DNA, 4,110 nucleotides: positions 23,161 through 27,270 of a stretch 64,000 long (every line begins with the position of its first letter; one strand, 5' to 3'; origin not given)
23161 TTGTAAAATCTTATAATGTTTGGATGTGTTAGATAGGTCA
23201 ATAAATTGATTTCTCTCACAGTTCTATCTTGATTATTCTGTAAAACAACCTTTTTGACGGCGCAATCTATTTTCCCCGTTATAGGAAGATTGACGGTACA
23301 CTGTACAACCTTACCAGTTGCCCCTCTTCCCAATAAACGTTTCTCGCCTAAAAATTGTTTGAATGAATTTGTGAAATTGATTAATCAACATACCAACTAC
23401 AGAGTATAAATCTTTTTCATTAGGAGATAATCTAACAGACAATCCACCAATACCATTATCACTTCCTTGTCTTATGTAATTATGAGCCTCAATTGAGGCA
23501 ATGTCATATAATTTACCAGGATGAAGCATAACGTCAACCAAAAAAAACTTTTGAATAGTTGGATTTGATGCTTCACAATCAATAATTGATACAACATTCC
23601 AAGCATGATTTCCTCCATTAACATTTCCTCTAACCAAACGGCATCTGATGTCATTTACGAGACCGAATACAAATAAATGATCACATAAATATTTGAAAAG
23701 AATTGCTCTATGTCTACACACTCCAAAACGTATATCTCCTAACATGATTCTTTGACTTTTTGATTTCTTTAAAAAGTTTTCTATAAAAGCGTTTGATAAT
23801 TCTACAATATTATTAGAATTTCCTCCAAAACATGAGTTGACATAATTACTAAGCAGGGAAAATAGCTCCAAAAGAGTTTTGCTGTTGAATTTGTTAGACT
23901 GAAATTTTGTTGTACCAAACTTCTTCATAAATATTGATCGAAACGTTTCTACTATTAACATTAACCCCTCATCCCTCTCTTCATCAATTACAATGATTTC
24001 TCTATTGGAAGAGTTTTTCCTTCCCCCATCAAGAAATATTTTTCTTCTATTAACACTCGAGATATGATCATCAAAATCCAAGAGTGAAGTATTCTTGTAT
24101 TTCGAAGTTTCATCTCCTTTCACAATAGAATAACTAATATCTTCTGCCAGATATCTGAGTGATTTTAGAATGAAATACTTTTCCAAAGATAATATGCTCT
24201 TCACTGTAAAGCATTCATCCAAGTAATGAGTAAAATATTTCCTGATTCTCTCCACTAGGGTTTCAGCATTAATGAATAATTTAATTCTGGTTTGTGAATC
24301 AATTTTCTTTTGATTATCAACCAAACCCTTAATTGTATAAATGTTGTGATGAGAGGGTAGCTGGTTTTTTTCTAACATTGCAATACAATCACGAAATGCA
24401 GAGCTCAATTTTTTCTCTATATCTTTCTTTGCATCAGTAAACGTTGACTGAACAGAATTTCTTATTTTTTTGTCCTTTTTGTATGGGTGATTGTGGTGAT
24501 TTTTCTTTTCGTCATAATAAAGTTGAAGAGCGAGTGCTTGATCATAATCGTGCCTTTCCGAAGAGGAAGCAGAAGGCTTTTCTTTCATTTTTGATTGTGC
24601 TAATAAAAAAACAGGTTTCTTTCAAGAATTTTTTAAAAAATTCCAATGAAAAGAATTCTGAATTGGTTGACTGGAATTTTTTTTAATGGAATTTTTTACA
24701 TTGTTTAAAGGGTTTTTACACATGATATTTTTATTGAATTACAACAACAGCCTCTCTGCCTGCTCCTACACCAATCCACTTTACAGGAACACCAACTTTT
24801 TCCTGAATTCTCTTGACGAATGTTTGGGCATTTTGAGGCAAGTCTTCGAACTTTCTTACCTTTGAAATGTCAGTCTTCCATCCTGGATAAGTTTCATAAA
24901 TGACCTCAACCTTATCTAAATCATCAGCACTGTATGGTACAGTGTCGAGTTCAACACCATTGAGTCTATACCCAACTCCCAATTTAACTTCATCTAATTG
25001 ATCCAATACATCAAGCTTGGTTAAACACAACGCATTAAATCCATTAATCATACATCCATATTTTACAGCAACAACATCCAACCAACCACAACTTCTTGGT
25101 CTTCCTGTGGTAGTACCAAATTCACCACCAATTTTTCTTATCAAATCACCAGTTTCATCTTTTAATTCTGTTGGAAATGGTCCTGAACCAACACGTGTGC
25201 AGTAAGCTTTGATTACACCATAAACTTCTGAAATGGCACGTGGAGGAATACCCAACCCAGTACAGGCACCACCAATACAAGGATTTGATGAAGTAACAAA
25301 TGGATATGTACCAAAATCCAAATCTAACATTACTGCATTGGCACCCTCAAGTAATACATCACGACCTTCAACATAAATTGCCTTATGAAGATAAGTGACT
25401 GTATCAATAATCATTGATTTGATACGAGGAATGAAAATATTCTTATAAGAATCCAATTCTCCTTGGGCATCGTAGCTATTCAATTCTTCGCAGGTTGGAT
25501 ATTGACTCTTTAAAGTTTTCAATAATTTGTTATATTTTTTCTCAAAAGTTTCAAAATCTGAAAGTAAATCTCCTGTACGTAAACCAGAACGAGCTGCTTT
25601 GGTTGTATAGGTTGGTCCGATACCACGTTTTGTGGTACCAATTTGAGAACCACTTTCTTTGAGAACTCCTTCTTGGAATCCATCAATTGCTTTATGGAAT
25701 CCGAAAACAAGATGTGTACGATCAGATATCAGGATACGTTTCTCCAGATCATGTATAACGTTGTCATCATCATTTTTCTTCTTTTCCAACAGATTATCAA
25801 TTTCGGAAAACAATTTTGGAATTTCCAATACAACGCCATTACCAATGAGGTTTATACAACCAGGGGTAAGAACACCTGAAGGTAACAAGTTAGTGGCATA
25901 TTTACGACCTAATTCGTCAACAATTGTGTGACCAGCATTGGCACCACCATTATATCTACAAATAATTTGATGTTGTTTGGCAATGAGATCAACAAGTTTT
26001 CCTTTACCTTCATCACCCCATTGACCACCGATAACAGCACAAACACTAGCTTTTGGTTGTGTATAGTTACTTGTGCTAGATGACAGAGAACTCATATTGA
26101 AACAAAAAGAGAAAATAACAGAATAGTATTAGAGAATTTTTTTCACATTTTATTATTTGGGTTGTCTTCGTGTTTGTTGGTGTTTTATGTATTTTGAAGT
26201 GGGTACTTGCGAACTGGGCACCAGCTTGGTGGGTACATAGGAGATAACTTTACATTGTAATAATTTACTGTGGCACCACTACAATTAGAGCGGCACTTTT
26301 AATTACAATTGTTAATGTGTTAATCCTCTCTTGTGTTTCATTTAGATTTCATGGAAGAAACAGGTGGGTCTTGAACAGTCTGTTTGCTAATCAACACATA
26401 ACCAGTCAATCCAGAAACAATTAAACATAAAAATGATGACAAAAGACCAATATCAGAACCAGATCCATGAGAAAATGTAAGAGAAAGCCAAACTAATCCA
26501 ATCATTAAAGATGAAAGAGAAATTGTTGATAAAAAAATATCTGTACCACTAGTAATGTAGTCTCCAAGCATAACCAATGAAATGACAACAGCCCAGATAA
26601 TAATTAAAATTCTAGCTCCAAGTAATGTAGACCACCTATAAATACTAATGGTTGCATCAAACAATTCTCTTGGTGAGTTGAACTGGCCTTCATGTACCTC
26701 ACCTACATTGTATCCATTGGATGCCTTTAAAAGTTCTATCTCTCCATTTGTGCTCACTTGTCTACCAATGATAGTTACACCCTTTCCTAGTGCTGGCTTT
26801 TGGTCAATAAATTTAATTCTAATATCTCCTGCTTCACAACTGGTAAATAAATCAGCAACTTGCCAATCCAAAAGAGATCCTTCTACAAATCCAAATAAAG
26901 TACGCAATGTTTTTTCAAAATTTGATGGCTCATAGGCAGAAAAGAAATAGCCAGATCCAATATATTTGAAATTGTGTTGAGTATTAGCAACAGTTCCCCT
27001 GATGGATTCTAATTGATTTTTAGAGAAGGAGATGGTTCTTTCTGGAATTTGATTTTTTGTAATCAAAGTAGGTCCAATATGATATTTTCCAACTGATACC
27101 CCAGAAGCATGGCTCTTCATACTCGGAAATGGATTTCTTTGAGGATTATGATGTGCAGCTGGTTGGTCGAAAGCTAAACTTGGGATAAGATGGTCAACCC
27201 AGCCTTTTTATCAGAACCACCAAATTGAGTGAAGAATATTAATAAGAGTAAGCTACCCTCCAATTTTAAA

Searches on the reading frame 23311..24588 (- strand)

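Call 68: search_protein_families(library=pfam, max_evalue=0.00001, proteins=[window:23311-24588:-])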
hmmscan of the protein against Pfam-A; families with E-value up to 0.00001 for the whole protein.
window:23311-24588:- (425 aa): 1 family
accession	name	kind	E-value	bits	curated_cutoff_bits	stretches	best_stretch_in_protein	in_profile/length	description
PF14381.12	EDR1_CTR1_ARMC3_pept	-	1.1e-17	65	27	1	191-360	56-202/203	EDR1/CTR1/ARMC3, peptidase-like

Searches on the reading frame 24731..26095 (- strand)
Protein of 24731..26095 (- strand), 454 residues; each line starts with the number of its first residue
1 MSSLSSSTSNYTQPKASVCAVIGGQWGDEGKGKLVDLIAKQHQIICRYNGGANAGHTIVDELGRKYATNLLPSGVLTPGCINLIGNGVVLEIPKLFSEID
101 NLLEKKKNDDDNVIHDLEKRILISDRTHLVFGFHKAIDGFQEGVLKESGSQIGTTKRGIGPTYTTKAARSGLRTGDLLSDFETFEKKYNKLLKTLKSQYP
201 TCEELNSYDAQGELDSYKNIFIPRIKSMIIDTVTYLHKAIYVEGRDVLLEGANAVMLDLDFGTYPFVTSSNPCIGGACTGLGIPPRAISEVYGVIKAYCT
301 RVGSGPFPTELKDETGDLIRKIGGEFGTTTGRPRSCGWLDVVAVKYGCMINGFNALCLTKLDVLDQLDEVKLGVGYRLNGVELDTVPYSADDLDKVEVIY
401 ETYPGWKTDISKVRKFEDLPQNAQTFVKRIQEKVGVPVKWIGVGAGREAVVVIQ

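Call 68: search_protein_families(library=pfam, max_evalue=0.00001, proteins=[window:24731-26095:-])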
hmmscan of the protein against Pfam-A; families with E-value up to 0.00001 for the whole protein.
window:24731-26095:- (454 aa): 1 family
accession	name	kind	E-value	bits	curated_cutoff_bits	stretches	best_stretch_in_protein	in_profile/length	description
PF00709.27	Adenylsucc_synt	-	4.3e-169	563.1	27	1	20-450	1-415/416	Adenylosuccinate synthetase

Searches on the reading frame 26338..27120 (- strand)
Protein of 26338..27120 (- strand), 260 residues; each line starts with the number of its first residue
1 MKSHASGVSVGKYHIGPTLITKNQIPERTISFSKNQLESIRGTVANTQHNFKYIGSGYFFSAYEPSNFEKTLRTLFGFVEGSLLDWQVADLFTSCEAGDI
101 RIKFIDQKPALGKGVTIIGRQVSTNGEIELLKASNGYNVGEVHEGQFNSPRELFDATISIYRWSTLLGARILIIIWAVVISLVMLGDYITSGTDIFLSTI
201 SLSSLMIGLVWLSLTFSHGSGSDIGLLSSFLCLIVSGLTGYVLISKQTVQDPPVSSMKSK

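Call 68: search_protein_families(library=pfam, max_evalue=0.00001, proteins=[window:26338-27120:-])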
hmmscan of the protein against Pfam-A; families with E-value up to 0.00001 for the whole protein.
window:26338-27120:- (260 aa): 1 family
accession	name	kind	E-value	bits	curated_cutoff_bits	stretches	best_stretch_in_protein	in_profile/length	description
PF07787.17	TMEM43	-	2.9e-19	69.8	23.3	1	3-213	61-247/250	Transmembrane protein 43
